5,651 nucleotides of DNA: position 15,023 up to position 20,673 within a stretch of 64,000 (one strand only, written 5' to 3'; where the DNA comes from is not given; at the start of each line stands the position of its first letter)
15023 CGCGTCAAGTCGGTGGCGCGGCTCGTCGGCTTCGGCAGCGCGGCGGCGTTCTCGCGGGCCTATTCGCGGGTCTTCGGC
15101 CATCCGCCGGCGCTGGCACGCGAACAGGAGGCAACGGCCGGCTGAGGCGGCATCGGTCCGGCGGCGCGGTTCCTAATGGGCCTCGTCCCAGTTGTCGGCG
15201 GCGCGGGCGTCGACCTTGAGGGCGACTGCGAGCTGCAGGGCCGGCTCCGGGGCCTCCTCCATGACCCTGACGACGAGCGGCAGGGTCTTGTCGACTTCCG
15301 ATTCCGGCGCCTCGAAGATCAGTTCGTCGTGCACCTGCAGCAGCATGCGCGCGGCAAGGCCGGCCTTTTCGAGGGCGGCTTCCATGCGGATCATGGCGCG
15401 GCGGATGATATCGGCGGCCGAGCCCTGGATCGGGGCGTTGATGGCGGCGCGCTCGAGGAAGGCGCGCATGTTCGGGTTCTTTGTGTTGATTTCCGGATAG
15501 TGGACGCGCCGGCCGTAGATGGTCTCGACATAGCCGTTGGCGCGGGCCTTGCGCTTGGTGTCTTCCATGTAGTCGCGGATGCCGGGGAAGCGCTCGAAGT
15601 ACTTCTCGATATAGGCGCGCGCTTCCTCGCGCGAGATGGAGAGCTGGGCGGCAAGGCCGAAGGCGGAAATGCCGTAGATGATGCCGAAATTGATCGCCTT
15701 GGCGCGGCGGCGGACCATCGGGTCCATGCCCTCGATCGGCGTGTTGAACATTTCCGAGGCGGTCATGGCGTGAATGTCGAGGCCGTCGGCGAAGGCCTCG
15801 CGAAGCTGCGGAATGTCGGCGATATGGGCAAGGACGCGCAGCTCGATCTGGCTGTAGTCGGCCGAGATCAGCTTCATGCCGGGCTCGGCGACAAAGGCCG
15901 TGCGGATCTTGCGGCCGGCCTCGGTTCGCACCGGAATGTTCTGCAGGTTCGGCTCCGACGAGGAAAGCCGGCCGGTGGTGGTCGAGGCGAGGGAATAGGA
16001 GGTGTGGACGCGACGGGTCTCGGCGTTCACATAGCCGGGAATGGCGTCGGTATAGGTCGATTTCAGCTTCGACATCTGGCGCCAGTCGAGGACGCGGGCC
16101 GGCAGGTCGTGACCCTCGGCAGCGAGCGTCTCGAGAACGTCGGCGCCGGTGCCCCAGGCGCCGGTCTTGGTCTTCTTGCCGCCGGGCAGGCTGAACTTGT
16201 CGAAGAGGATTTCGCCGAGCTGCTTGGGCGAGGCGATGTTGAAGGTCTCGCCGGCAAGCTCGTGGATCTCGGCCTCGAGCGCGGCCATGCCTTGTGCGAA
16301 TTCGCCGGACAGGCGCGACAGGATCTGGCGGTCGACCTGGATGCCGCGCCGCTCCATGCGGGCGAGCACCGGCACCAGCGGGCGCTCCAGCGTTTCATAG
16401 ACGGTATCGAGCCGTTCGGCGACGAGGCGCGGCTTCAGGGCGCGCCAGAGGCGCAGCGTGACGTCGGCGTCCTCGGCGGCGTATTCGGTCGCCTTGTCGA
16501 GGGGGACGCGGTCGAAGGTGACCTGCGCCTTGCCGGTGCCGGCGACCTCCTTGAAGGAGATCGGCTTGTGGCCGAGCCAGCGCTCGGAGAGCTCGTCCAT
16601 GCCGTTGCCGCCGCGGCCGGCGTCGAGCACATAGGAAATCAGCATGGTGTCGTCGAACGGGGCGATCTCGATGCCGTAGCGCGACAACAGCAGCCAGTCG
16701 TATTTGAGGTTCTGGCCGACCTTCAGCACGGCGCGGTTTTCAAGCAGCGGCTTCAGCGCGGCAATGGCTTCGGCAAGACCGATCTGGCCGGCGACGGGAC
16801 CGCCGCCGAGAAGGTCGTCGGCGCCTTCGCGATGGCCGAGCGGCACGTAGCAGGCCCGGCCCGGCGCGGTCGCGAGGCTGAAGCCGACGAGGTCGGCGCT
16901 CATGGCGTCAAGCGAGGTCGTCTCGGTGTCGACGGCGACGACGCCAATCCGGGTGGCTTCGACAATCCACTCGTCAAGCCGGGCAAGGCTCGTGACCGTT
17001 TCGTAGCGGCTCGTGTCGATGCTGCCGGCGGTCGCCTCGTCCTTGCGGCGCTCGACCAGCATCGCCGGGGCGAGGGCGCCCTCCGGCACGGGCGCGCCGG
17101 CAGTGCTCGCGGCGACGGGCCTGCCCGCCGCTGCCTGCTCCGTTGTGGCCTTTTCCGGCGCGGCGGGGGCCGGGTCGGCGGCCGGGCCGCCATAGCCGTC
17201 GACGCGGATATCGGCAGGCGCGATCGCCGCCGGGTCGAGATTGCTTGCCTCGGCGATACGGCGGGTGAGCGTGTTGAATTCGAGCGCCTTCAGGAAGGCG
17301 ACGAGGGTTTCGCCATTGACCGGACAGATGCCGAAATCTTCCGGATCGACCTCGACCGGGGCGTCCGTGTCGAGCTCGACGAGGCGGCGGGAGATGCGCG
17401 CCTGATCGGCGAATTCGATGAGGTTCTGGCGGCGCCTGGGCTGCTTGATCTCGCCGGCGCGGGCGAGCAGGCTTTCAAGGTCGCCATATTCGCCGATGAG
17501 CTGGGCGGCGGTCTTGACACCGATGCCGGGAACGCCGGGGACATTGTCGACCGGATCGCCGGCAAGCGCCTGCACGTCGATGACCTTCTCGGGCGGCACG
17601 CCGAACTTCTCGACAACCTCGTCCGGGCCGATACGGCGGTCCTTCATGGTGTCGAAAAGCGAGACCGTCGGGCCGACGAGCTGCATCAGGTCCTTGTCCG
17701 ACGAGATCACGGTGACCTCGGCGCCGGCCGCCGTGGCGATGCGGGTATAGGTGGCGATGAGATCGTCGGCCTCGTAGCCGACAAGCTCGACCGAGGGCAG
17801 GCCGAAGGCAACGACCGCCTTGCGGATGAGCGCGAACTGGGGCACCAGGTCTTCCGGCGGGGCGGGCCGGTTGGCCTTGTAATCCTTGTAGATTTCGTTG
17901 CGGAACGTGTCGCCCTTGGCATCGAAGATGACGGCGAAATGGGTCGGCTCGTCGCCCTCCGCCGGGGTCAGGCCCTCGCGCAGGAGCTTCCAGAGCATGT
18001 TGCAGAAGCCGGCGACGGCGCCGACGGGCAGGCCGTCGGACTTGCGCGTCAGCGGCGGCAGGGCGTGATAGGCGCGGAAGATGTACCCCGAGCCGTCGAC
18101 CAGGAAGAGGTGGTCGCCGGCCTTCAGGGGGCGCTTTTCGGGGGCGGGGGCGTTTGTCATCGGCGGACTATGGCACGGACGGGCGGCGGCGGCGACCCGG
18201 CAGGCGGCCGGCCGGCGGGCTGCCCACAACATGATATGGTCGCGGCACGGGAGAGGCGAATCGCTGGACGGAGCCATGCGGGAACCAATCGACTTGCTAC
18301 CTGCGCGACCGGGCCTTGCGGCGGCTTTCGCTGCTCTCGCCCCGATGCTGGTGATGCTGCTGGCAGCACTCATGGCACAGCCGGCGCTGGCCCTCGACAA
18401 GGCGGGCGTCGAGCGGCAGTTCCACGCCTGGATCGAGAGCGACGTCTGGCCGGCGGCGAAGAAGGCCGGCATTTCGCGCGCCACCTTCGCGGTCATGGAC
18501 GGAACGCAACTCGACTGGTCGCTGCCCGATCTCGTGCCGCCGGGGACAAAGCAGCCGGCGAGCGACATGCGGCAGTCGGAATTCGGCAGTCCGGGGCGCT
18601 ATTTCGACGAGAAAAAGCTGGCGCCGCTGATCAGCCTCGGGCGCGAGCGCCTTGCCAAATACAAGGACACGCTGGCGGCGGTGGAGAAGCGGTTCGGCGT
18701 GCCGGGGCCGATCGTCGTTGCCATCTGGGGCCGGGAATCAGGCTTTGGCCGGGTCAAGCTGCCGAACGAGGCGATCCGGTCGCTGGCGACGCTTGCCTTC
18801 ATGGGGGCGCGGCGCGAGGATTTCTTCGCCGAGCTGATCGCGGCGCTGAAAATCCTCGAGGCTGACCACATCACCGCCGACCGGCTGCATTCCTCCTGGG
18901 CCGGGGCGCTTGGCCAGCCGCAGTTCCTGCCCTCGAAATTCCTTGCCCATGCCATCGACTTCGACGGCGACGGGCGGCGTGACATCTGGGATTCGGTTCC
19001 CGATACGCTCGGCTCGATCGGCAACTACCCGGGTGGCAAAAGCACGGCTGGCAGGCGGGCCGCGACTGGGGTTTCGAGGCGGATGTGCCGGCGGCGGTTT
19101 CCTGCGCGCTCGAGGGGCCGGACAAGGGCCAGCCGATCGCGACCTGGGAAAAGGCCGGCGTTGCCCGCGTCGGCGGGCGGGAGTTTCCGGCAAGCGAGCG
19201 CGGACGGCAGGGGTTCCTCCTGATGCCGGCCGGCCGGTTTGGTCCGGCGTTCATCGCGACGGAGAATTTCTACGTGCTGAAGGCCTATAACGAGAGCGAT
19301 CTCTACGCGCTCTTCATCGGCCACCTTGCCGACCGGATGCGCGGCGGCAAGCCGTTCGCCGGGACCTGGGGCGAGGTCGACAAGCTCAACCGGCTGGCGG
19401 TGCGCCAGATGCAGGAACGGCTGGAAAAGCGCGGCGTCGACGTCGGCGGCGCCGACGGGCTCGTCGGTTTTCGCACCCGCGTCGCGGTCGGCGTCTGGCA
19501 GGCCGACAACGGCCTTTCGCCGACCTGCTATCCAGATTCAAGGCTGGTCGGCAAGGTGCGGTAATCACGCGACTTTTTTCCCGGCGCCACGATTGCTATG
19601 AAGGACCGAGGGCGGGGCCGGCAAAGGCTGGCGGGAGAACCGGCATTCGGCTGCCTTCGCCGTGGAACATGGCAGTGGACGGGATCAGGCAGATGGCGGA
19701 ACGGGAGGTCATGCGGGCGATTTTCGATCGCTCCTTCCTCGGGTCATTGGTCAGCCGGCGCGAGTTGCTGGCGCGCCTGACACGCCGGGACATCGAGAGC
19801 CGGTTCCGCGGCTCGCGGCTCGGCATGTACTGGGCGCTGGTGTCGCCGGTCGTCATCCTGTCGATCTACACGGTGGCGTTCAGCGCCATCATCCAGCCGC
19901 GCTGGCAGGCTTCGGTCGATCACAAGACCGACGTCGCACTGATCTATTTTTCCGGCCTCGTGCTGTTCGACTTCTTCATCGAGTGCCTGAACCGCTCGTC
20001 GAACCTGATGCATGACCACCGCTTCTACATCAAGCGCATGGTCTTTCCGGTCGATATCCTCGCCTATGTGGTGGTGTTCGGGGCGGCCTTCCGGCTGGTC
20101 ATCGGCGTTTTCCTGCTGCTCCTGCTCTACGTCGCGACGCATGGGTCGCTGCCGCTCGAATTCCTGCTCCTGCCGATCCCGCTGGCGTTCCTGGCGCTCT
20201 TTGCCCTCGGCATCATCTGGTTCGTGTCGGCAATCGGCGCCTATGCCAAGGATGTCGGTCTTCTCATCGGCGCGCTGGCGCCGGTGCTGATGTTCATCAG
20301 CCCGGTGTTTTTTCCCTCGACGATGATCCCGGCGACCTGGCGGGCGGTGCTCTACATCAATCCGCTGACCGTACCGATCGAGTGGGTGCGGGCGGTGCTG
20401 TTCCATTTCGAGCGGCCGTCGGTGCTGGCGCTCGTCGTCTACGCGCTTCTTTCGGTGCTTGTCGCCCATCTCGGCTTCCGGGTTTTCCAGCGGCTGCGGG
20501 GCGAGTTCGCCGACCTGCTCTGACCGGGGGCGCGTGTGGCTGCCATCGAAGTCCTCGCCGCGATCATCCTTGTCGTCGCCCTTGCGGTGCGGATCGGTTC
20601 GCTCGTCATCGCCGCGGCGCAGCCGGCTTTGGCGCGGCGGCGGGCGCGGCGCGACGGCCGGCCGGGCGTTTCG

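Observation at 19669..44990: ~25-kb glycan/glycolipid biosynthesis-export supercluster of unusual composition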

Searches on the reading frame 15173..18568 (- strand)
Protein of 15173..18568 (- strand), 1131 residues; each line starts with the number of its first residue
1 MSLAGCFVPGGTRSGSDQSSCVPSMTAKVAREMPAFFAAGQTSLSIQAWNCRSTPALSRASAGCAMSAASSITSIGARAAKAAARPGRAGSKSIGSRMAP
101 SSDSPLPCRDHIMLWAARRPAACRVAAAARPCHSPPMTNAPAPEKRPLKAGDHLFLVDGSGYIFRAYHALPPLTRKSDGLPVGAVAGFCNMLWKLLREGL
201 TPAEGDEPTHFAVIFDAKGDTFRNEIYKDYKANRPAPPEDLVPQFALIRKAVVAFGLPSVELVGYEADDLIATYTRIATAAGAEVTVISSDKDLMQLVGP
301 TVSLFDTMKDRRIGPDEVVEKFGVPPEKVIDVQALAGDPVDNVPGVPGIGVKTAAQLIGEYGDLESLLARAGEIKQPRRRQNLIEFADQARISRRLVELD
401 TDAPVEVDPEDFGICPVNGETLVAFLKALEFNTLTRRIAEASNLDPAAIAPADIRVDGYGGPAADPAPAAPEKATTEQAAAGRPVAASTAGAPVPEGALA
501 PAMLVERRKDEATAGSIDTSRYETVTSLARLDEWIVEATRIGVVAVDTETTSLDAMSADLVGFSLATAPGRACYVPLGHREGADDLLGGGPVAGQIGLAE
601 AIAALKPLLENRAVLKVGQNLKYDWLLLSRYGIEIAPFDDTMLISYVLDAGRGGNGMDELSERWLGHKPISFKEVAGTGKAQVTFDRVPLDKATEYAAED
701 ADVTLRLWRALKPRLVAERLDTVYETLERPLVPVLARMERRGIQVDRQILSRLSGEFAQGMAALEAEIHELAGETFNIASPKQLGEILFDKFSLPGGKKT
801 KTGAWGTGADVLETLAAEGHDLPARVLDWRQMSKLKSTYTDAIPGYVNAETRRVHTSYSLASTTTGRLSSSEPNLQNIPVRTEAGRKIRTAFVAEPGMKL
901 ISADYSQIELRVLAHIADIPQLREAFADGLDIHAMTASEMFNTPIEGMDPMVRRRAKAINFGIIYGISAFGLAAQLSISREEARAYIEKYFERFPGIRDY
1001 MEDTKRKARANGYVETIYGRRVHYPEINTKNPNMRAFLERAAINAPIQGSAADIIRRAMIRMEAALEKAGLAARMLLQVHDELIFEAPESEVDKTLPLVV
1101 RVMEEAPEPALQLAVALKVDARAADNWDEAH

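Call 95: search_protein_families(library=pfam, proteins=[window:15173-18568:-], max_evalue=0.00001)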
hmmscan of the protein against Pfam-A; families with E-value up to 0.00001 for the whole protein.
window:15173-18568:- (1131 aa): 4 families
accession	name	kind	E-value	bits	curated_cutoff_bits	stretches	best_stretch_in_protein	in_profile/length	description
PF00476.26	DNA_pol_A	-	1e-158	528.7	34.3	1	748-1129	2-381/381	DNA polymerase family A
PF02739.22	5_3_exonuc_N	-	4e-53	179.9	34.3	1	154-323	2-164/164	5'-3' exonuclease, N-terminal resolvase-like domain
PF01612.26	DNA_pol_A_exo1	-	2.4e-32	112.6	23.6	1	522-715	1-172/173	3'-5' exonuclease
PF01367.25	5_3_exonuc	-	3.3e-31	108.1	40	1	324-417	1-94/97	5'-3' exonuclease, C-terminal SAM fold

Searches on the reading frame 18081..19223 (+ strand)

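Call 58: search_protein_families(library=ncbifam, proteins=[window:18081-19223:+], max_evalue=0.000001)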
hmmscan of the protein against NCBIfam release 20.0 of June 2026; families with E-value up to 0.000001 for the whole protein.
window:18081-19223:+ (380 aa): 3 families
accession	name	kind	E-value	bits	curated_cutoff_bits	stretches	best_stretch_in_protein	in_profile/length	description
TIGR02283.1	MltB_2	subfamily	6e-59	199.7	248.45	1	113-316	1-196/300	lytic murein transglycosylase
TIGR02282.1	MltB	equivalog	2.4e-33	115.5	281.4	1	184-316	58-191/290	lytic murein transglycosylase B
NF008029.0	PRK10760.1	equivalog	8.7e-28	97.3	449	1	169-316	110-257/359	lytic murein transglycosylase B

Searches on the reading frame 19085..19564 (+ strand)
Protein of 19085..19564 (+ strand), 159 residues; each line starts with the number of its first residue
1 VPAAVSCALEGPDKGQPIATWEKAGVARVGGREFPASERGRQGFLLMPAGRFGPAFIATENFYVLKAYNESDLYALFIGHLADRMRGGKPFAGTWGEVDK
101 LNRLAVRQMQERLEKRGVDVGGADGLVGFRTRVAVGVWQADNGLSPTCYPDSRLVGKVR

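Call 9: search_protein_families(library=pfam, proteins=[window:19085-19564:+], max_evalue=0.001)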
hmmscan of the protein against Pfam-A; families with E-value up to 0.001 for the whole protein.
window:19085-19564:+ (159 aa): 2 families
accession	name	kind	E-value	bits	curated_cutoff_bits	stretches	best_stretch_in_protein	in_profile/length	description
PF13406.11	SLT_2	-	1.1e-15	58.1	24.3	1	2-83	214-292/292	Transglycosylase SLT domain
PF01471.23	PG_binding_1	-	3.4e-09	37.2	23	1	105-154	4-53/57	Putative peptidoglycan binding domain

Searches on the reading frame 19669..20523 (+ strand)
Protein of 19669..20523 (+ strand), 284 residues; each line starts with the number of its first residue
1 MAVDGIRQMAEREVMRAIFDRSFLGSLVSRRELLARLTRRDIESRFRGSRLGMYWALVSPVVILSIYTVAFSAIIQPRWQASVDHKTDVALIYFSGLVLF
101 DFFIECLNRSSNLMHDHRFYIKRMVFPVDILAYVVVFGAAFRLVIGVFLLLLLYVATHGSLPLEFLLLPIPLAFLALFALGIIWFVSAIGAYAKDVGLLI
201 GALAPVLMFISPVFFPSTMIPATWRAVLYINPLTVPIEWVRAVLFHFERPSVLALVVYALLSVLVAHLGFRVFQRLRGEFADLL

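Call 7: search_protein_families(library=pfam, proteins=[window:19669-20523:+], max_evalue=0.001)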
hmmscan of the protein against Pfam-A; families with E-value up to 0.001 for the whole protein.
window:19669-20523:+ (284 aa): 1 family
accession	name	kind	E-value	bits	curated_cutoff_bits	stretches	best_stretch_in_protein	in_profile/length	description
PF01061.29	ABC2_membrane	-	2.6e-20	73.3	26.9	1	35-245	4-211/211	ABC-2 type transporter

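Call 10: search_protein_families(library=ncbifam, proteins=[window:19669-20523:+], max_evalue=0.00001)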
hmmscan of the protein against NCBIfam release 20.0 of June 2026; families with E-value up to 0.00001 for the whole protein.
window:19669-20523:+ (284 aa): 2 families
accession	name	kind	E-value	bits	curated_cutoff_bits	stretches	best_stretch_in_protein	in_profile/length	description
NF050109.1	galactan_ABC_perm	equivalog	1.2e-10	41.3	380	1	26-265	16-256/272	galactan export ABC transporter permease subunit Wzm/RfbD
NF050053.1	CapPschTportKpsM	equivalog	1.8e-09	37.9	300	1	35-264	6-237/257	capsule polysaccharide transporter KpsM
